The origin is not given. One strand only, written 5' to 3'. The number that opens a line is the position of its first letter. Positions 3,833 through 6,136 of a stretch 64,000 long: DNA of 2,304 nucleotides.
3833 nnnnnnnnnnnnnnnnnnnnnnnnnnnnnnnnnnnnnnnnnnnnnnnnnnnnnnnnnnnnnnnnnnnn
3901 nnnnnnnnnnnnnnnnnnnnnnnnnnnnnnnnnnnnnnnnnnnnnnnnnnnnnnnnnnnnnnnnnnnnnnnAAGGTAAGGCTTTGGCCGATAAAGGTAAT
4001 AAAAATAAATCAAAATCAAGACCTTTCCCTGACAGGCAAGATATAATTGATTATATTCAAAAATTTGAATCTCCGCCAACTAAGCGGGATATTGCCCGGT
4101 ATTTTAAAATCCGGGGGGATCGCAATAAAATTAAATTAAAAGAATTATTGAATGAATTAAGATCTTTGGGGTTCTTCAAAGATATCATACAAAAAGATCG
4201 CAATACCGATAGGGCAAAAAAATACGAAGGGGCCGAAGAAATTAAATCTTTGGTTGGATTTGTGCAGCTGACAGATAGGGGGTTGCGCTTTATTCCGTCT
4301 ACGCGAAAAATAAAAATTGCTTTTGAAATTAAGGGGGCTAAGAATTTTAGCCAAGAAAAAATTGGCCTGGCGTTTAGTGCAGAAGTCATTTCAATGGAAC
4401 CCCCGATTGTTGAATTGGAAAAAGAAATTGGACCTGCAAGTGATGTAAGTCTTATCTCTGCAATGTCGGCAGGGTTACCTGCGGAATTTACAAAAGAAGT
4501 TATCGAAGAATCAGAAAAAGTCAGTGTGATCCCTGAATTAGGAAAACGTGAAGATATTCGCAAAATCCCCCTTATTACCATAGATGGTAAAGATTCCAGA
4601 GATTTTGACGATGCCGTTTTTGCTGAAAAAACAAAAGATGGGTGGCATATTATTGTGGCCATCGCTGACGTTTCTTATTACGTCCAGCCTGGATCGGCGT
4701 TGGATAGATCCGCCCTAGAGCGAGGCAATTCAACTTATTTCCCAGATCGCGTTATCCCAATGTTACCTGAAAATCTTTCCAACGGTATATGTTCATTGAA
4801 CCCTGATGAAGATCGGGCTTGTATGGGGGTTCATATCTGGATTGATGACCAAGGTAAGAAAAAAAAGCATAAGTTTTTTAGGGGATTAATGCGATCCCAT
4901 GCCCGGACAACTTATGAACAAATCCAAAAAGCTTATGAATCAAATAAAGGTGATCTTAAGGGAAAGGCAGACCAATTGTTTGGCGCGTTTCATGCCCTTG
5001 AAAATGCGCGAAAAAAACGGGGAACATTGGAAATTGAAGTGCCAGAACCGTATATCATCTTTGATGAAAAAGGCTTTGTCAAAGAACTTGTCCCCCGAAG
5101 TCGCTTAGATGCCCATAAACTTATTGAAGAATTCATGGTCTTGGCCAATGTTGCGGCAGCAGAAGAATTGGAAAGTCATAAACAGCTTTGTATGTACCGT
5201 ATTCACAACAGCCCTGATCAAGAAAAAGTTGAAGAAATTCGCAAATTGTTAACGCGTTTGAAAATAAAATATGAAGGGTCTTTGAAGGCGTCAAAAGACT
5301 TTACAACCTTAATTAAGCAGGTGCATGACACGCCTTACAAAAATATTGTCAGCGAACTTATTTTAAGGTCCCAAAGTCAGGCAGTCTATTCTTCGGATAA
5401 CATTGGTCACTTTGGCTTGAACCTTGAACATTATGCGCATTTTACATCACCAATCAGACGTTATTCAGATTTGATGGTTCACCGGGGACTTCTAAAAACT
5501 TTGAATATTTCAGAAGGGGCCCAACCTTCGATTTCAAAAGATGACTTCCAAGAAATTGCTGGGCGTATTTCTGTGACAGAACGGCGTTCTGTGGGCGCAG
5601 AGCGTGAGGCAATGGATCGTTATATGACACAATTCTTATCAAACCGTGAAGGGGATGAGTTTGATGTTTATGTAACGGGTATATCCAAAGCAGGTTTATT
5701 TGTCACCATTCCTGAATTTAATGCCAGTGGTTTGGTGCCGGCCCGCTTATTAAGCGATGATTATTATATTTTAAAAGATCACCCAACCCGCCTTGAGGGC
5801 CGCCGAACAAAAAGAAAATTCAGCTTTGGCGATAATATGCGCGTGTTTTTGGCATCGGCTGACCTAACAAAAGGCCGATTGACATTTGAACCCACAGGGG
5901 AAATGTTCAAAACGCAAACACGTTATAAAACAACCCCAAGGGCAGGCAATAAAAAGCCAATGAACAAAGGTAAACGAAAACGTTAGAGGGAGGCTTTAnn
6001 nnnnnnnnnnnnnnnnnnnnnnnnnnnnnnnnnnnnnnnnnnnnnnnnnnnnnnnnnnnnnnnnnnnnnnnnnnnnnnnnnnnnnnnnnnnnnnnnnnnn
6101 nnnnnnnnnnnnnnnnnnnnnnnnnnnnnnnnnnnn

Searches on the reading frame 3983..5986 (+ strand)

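Call 35: search_protein_families(library=pfam, proteins=[window:3983-5986:+], max_evalue=0.001)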
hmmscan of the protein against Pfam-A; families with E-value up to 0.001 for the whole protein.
window:3983-5986:+ (667 aa): 2 families
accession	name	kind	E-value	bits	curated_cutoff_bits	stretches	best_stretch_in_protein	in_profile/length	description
PF00773.25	RNB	-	5.2e-103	345.2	29.3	1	189-507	1-324/326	RNB domain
PF00575.29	S1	-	9.6e-05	23.1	22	1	555-631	3-67/74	S1 RNA binding domain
